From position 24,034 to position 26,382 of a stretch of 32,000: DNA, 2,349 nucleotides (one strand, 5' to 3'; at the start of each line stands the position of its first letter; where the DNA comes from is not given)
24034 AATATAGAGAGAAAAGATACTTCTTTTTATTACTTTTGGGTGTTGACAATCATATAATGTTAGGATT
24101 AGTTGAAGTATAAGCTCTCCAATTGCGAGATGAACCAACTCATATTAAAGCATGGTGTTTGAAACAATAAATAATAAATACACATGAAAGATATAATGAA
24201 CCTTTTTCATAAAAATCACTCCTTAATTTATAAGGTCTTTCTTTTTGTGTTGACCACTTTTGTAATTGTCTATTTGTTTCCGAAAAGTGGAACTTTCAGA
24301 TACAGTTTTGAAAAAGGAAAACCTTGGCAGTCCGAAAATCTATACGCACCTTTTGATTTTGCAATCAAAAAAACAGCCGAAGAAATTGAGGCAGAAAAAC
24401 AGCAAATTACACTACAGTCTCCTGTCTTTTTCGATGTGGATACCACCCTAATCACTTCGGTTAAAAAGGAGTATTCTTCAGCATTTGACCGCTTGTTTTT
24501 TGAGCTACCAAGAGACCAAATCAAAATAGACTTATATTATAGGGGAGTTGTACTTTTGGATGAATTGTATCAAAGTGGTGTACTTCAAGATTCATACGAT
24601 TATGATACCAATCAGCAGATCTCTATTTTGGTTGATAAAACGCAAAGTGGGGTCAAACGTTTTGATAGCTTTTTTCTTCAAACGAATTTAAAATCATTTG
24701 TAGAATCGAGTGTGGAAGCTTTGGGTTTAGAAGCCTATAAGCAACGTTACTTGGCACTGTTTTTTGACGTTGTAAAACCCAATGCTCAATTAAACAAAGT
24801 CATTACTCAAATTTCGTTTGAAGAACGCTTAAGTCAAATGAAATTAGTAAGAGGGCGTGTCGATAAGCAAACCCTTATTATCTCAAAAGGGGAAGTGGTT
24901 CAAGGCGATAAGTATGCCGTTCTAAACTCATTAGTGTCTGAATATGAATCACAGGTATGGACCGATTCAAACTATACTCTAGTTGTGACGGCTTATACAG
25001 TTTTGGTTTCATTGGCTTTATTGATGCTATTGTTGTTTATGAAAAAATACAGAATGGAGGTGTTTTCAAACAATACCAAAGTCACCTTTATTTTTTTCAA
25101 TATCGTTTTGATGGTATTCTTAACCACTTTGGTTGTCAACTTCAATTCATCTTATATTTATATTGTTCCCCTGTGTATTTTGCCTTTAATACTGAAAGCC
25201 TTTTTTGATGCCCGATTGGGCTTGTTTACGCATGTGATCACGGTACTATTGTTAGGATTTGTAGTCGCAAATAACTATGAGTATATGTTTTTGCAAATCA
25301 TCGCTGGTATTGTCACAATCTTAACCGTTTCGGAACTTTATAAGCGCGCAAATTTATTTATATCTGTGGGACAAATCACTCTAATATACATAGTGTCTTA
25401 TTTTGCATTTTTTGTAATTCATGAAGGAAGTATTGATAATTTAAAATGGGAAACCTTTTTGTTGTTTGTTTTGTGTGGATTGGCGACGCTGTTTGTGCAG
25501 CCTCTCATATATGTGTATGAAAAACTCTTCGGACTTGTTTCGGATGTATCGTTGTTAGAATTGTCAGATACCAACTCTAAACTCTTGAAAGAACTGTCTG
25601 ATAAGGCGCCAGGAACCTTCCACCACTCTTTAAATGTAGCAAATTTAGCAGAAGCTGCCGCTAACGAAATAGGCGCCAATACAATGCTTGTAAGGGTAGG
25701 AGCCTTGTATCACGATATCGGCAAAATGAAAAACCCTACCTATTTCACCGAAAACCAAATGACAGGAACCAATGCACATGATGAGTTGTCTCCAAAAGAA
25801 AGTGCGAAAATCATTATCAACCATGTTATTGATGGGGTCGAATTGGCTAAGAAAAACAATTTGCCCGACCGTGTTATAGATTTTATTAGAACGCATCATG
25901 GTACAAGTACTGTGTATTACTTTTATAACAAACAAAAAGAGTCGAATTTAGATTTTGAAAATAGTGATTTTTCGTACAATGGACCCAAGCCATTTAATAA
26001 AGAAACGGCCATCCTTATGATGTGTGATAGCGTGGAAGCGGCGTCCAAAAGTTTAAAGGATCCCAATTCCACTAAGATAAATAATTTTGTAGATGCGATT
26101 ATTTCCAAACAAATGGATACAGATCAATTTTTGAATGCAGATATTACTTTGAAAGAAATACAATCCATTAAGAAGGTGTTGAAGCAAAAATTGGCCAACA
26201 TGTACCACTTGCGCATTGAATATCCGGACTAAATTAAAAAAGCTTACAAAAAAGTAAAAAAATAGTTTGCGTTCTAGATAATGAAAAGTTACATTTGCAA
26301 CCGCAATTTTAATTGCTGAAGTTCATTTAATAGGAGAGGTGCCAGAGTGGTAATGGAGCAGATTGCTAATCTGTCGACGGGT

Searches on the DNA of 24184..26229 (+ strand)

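Call 51: search_rna_families(sources=[L095, L013, L014, L019, L021, L035, L042, L046, L053, L055, L064, L067, L072, L078, L004], threshold=gathering)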
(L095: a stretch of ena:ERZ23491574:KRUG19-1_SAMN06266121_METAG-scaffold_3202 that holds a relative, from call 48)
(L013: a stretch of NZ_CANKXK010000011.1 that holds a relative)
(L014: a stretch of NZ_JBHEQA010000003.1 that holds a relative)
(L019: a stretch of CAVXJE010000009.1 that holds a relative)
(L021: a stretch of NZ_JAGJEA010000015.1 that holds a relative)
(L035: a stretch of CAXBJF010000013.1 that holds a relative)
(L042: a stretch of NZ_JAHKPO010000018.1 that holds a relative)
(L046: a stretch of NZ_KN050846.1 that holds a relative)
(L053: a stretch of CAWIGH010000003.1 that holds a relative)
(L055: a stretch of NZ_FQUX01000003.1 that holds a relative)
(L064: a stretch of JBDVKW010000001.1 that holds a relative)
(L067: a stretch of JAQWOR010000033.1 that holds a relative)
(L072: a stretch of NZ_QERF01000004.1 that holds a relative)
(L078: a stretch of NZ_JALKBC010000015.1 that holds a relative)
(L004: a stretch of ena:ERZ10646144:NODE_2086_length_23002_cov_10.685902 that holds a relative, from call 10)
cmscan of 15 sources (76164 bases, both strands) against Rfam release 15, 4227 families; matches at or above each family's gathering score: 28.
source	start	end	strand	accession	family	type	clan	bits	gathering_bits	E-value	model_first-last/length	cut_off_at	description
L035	2731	2805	+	RF00005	tRNA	Gene; tRNA;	CL00001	69.2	29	6.1e-13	1-71/71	no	tRNA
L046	3080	3154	+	RF00005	tRNA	Gene; tRNA;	CL00001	69.2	29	6.1e-13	1-71/71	no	tRNA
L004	6170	6243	+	RF00005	tRNA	Gene; tRNA;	CL00001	68.9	29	7.4e-13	1-71/71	no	tRNA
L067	2967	3040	+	RF00005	tRNA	Gene; tRNA;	CL00001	68.2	29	1.2e-12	1-71/71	no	tRNA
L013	2731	2805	+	RF00005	tRNA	Gene; tRNA;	CL00001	67.8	29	1.5e-12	1-71/71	no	tRNA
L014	2731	2805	+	RF00005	tRNA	Gene; tRNA;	CL00001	67.8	29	1.5e-12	1-71/71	no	tRNA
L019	2731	2805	+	RF00005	tRNA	Gene; tRNA;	CL00001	67.8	29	1.5e-12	1-71/71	no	tRNA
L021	2731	2805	+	RF00005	tRNA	Gene; tRNA;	CL00001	67.8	29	1.5e-12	1-71/71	no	tRNA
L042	376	450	+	RF00005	tRNA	Gene; tRNA;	CL00001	67.8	29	1.5e-12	1-71/71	no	tRNA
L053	2731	2805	+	RF00005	tRNA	Gene; tRNA;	CL00001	67.8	29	1.5e-12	1-71/71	no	tRNA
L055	2731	2805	+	RF00005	tRNA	Gene; tRNA;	CL00001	67.8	29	1.5e-12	1-71/71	no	tRNA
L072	3057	3131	+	RF00005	tRNA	Gene; tRNA;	CL00001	67.8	29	1.5e-12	1-71/71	no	tRNA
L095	4944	5018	+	RF00005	tRNA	Gene; tRNA;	CL00001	67.5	29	1.8e-12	1-71/71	no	tRNA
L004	5507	5581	+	RF00005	tRNA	Gene; tRNA;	CL00001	67.5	29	1.8e-12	1-71/71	no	tRNA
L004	5937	6011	+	RF00005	tRNA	Gene; tRNA;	CL00001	67.5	29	1.8e-12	1-71/71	no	tRNA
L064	2039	2113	+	RF00005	tRNA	Gene; tRNA;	CL00001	67.3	29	2e-12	1-71/71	no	tRNA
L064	2732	2806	+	RF00005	tRNA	Gene; tRNA;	CL00001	67.3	29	2e-12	1-71/71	no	tRNA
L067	2731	2805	+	RF00005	tRNA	Gene; tRNA;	CL00001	67.3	29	2e-12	1-71/71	no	tRNA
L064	2196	2269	+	RF00005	tRNA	Gene; tRNA;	CL00001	66.5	29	3.4e-12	1-71/71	no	tRNA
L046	3233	3307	+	RF00005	tRNA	Gene; tRNA;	CL00001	61.6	29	7.5e-11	1-71/71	no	tRNA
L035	2313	2397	+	RF00005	tRNA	Gene; tRNA;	CL00001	59.3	29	3.3e-10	1-71/71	no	tRNA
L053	1590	1673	+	RF00005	tRNA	Gene; tRNA;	CL00001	55.7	29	3.3e-09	1-71/71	no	tRNA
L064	1920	2008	+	RF00005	tRNA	Gene; tRNA;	CL00001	55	29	5e-09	1-71/71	no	tRNA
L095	4149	4232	+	RF00005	tRNA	Gene; tRNA;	CL00001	54.4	29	7.4e-09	1-71/71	no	tRNA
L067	2287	2370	+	RF00005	tRNA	Gene; tRNA;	CL00001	54.4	29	7.4e-09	1-71/71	no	tRNA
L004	5150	5233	+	RF00005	tRNA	Gene; tRNA;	CL00001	54.4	29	7.4e-09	1-71/71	no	tRNA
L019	2239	2327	+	RF00005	tRNA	Gene; tRNA;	CL00001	47.9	29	4.5e-07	1-71/71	no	tRNA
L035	2417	2492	+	RF00005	tRNA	Gene; tRNA;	CL00001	33.6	29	0.0039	1-71/71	no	tRNA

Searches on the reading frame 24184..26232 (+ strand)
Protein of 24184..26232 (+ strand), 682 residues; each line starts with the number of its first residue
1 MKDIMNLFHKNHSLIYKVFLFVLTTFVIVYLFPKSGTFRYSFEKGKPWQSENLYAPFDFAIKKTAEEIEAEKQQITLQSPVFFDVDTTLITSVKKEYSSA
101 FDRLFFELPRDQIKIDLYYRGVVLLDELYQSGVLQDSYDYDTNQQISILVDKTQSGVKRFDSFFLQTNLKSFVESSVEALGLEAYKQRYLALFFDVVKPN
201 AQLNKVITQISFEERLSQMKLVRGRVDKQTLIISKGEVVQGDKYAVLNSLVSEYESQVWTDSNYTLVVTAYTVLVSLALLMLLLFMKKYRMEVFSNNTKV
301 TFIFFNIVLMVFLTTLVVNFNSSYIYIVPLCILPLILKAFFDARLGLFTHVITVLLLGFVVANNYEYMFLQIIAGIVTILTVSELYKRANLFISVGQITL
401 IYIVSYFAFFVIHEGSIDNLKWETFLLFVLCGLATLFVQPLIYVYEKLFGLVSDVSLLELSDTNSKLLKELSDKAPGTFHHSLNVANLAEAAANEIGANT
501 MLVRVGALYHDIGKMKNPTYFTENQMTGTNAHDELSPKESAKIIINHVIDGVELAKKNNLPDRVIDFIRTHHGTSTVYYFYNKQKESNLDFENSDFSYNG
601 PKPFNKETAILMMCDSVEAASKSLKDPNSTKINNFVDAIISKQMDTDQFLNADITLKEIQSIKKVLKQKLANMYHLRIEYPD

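Call 10: find_encoding_contigs(protein=window:24184-26232:+, flank=3000, max_places=10)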
Protein window:24184-26232:+ (682 aa): 22 contigs read that carry it; 4 places shown.
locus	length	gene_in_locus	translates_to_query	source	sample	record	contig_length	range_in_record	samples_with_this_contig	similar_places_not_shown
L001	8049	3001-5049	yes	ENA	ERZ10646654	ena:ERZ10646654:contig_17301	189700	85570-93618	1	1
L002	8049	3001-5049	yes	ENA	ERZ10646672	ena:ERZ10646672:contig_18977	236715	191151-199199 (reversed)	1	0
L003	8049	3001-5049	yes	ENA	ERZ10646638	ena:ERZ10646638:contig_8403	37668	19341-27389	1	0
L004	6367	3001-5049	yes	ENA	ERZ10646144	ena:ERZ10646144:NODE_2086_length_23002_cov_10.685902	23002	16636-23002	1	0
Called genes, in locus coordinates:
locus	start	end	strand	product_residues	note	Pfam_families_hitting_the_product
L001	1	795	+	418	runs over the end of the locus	PF13428:TPR_14 (faint), PF21033:RMD1-3 (faint), PF23914:TPR_CcmH_CycH (faint), PF00515:TPR_1 (faint), PF07719:TPR_2 (faint), PF13414:TPR_11 (faint), PF14559:TPR_19 (weak), PF13181:TPR_8 (weak), +2 more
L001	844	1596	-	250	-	PF08239:SH3_3, PF18348:SH3_16, PF00877:NLPC_P60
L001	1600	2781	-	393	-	PF00108:Thiolase_N, PF00109:ketoacyl-synt (weak), PF02803:Thiolase_C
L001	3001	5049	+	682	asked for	PF07697:7TMR-HDED, PF07698:7TM-7TMR_HD, PF01966:HD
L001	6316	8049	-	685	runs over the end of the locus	PF01804:Penicil_amidase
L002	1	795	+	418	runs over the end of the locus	PF13428:TPR_14 (faint), PF21033:RMD1-3 (faint), PF23914:TPR_CcmH_CycH (faint), PF00515:TPR_1 (faint), PF07719:TPR_2 (faint), PF13414:TPR_11 (faint), PF14559:TPR_19 (weak), PF13181:TPR_8 (weak), +2 more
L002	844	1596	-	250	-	PF08239:SH3_3, PF18348:SH3_16, PF00877:NLPC_P60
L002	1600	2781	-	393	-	PF00108:Thiolase_N, PF00109:ketoacyl-synt (weak), PF02803:Thiolase_C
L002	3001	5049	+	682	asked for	PF07697:7TMR-HDED, PF07698:7TM-7TMR_HD, PF01966:HD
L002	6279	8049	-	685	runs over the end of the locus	PF01804:Penicil_amidase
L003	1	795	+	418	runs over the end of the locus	PF13428:TPR_14 (faint), PF21033:RMD1-3 (faint), PF23914:TPR_CcmH_CycH (faint), PF00515:TPR_1 (faint), PF07719:TPR_2 (faint), PF13414:TPR_11 (faint), PF14559:TPR_19 (weak), PF13181:TPR_8 (weak), +2 more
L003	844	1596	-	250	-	PF08239:SH3_3, PF18348:SH3_16, PF00877:NLPC_P60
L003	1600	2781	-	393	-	PF00108:Thiolase_N, PF00109:ketoacyl-synt (weak), PF02803:Thiolase_C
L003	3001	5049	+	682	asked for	PF07697:7TMR-HDED, PF07698:7TM-7TMR_HD, PF01966:HD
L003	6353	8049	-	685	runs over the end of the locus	PF01804:Penicil_amidase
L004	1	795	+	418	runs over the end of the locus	PF13428:TPR_14 (faint), PF21033:RMD1-3 (faint), PF23914:TPR_CcmH_CycH (faint), PF00515:TPR_1 (faint), PF07719:TPR_2 (faint), PF13414:TPR_11 (faint), PF14559:TPR_19 (weak), PF13181:TPR_8 (weak), +2 more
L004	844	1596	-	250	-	PF08239:SH3_3, PF18348:SH3_16, PF00877:NLPC_P60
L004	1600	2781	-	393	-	PF00108:Thiolase_N, PF00109:ketoacyl-synt (weak), PF02803:Thiolase_C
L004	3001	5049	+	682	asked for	PF07697:7TMR-HDED, PF07698:7TM-7TMR_HD, PF01966:HD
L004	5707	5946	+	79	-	PF01541:GIY-YIG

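Call 11: find_homologous_proteins(query=window:24184-26229:+, max_evalue=1e-50)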
Query window:24184-26229:+ (682 aa): 8000 proteins with E <= 1e-50 among 8000 candidates; the best 120 are listed.
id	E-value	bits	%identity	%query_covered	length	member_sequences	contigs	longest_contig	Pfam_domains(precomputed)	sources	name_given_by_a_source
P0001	0.0e+0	1426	95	100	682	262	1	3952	PF07698.18,PF07697.17,PF01966.29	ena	-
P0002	0.0e+0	1371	91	100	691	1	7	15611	PF07698.18,PF07697.17,PF01966.29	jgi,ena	-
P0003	0.0e+0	1363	90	100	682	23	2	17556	PF07698.18,PF07697.17,PF01966.29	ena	-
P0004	0.0e+0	1358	90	100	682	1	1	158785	PF07698.18,PF07697.17,PF01966.29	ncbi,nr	ncbi:HDIG domain-containing protein [Flavobacteriaceae bacterium]|nr:HDIG domain-containing protein 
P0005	0.0e+0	1357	90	100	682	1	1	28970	PF07698.18,PF07697.17,PF01966.29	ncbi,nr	ncbi:HDIG domain-containing protein [Flavobacteriaceae bacterium]|nr:HDIG domain-containing protein 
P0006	0.0e+0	1356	90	100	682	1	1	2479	PF07698.18,PF07697.17,PF01966.29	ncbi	-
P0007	0.0e+0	1355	90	100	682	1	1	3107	PF07698.18,PF07697.17,PF01966.29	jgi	jgi:putative nucleotidyltransferase with HDIG domain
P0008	0.0e+0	1353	90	100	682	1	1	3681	PF07698.18,PF07697.17,PF01966.29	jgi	jgi:putative nucleotidyltransferase with HDIG domain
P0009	0.0e+0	1350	89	100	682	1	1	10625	PF07698.18,PF07697.17,PF01966.29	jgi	-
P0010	0.0e+0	1349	89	100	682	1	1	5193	PF07698.18,PF07697.17,PF01966.29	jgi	jgi:putative nucleotidyltransferase with HDIG domain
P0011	0.0e+0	1348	89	100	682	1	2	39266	PF07698.18,PF07697.17,PF01966.29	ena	-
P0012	0.0e+0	1347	89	100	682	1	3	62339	PF07698.18,PF07697.17,PF01966.29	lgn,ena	-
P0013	0.0e+0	1345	89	100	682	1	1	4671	PF07698.18,PF07697.17,PF01966.29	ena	-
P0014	0.0e+0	1345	89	100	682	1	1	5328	PF07698.18,PF07697.17,PF01966.29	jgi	jgi:putative nucleotidyltransferase with HDIG domain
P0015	0.0e+0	1344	89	100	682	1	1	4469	PF07698.18,PF07697.17,PF01966.29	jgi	jgi:putative nucleotidyltransferase with HDIG domain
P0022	0.0e+0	1342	89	100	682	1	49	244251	PF07698.18,PF07697.17,PF01966.29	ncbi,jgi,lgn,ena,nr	ncbi:MAG: HDIG domain-containing protein [Flavobacteriaceae bacterium]|jgi:cyclic-di-AMP phosphodies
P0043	0.0e+0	1329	88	100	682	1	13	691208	PF07698.18,PF07697.17,PF01966.29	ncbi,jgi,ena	-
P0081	0.0e+0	1239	82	100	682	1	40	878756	PF07698.18,PF07697.17,PF01966.29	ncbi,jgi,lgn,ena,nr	ncbi:MAG: HDIG domain-containing protein [Formosa sp.]|jgi:putative nucleotidyltransferase with HDIG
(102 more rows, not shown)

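Call 45: find_encoding_contigs(protein=P0004, flank=2000, max_places=2)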
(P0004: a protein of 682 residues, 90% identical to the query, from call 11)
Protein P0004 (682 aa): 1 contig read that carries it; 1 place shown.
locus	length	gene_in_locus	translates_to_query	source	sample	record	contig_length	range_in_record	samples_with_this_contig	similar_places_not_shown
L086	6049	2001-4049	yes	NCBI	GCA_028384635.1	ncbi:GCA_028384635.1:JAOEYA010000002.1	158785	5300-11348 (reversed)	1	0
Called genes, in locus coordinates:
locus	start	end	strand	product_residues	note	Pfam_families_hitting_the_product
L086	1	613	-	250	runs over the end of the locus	PF08239:SH3_3, PF18348:SH3_16, PF00877:NLPC_P60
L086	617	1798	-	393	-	PF00108:Thiolase_N, PF00109:ketoacyl-synt (faint), PF02803:Thiolase_C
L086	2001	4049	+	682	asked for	PF07697:7TMR-HDED, PF07698:7TM-7TMR_HD, PF01966:HD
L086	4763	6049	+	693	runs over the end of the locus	PF08757:CotH, PF00932:LTD, PF18962:Por_Secre_tail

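Call 46: find_encoding_contigs(protein=P0022, flank=2000, max_places=4)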
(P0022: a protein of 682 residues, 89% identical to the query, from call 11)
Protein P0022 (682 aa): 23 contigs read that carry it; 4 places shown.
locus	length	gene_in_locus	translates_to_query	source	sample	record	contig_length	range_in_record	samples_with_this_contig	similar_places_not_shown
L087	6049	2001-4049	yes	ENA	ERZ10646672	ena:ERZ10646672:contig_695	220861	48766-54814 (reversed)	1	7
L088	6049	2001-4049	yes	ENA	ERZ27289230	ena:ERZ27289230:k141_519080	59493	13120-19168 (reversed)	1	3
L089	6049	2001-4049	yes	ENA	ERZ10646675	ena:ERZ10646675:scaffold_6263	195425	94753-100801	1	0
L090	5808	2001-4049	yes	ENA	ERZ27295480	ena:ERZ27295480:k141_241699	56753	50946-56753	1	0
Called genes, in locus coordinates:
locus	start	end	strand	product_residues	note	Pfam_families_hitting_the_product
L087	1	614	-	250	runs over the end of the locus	PF08239:SH3_3, PF18348:SH3_16, PF00877:NLPC_P60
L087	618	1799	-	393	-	PF00108:Thiolase_N, PF02803:Thiolase_C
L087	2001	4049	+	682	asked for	PF07697:7TMR-HDED, PF07698:7TM-7TMR_HD, PF01966:HD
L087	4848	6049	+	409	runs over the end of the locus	PF13102:Phage_int_SAM_5 (weak)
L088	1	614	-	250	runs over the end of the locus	PF08239:SH3_3, PF18348:SH3_16, PF00877:NLPC_P60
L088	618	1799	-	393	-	PF00108:Thiolase_N, PF00109:ketoacyl-synt (faint), PF02803:Thiolase_C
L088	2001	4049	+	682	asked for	PF07697:7TMR-HDED, PF07698:7TM-7TMR_HD, PF01966:HD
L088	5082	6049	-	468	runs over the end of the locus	PF02494:HYR (faint), PF16403:Bact_surface_Ig-like, PF18962:Por_Secre_tail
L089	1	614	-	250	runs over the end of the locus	PF08239:SH3_3, PF18348:SH3_16, PF00877:NLPC_P60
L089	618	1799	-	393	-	PF00108:Thiolase_N, PF02803:Thiolase_C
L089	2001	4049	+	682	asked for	PF07697:7TMR-HDED, PF07698:7TM-7TMR_HD, PF01966:HD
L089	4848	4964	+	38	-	-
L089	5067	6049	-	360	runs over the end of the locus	PF12833:HTH_18 (weak)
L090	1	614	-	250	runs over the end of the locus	PF08239:SH3_3, PF18348:SH3_16, PF00877:NLPC_P60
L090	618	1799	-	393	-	PF00108:Thiolase_N, PF02803:Thiolase_C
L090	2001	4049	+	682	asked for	PF07697:7TMR-HDED, PF07698:7TM-7TMR_HD, PF01966:HD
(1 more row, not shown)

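Call 47: find_encoding_contigs(protein=P0081, flank=2000, max_places=4)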
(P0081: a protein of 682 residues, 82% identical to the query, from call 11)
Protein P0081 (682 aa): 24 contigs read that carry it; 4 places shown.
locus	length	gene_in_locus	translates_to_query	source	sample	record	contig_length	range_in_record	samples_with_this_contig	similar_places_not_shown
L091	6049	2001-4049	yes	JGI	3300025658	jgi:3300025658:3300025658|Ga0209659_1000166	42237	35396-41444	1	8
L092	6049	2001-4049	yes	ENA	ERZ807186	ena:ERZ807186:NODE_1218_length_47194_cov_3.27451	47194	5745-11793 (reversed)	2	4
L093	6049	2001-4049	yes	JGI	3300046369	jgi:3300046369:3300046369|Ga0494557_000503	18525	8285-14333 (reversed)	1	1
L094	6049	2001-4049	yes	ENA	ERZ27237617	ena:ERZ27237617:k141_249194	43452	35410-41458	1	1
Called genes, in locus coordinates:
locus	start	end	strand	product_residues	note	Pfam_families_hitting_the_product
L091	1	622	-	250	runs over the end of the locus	PF08239:SH3_3, PF18348:SH3_16, PF00877:NLPC_P60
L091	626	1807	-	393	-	PF00108:Thiolase_N, PF02803:Thiolase_C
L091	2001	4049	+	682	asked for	PF07697:7TMR-HDED, PF07698:7TM-7TMR_HD, PF01966:HD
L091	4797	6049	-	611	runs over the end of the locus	-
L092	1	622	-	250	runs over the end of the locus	PF08239:SH3_3, PF18348:SH3_16, PF00877:NLPC_P60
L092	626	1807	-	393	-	PF00108:Thiolase_N, PF02803:Thiolase_C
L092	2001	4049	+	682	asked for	PF07697:7TMR-HDED, PF07698:7TM-7TMR_HD, PF01966:HD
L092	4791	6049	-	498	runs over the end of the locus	-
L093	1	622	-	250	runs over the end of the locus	PF08239:SH3_3, PF18348:SH3_16, PF00877:NLPC_P60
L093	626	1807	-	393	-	PF00108:Thiolase_N, PF02803:Thiolase_C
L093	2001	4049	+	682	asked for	PF07697:7TMR-HDED, PF07698:7TM-7TMR_HD, PF01966:HD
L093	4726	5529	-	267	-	PF03629:SASA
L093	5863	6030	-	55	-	-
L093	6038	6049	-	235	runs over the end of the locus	PF00072:Response_reg, PF04397:LytTR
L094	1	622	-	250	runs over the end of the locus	PF08239:SH3_3, PF18348:SH3_16, PF00877:NLPC_P60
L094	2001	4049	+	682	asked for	PF07697:7TMR-HDED, PF07698:7TM-7TMR_HD, PF01966:HD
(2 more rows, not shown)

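Call 48: find_encoding_contigs(protein=P0043, flank=2000, max_places=3)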
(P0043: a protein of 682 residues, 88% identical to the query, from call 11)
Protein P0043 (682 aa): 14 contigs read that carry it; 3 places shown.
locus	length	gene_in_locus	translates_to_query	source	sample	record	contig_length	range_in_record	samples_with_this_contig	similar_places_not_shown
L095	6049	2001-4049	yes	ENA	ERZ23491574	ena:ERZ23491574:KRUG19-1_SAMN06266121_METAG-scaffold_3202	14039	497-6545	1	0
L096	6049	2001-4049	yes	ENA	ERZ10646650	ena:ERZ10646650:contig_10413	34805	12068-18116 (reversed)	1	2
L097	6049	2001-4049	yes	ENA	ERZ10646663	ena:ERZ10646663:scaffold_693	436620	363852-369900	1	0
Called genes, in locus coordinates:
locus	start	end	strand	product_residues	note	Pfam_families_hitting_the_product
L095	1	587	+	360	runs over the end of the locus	?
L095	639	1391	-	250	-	PF08239:SH3_3, PF18348:SH3_16, PF00877:NLPC_P60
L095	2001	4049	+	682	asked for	PF07697:7TMR-HDED, PF07698:7TM-7TMR_HD, PF01966:HD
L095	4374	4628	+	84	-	PF01541:GIY-YIG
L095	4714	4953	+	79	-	PF01541:GIY-YIG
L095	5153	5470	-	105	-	-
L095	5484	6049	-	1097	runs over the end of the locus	PF01839:FG-GAP (faint), PF13517:FG-GAP_3, PF07593:UnbV_ASPIC, PF13517:FG-GAP_3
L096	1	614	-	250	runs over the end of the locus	PF08239:SH3_3, PF18348:SH3_16, PF00877:NLPC_P60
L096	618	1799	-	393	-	PF00108:Thiolase_N, PF00109:ketoacyl-synt (weak), PF02803:Thiolase_C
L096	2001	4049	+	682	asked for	PF07697:7TMR-HDED, PF07698:7TM-7TMR_HD, PF01966:HD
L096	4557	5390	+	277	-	PF13340:DUF4096, PF01609:DDE_Tnp_1, PF13359:DDE_Tnp_4 (weak), PF13586:DDE_Tnp_1_2 (weak)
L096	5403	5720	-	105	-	-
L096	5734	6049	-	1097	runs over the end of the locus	PF01839:FG-GAP (faint), PF13517:FG-GAP_3, PF07593:UnbV_ASPIC, PF13517:FG-GAP_3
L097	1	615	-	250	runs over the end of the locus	PF08239:SH3_3, PF18348:SH3_16, PF00877:NLPC_P60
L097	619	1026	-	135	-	PF02803:Thiolase_C, PF22691:Thiolase_C_1 (faint)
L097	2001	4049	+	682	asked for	PF07697:7TMR-HDED, PF07698:7TM-7TMR_HD, PF01966:HD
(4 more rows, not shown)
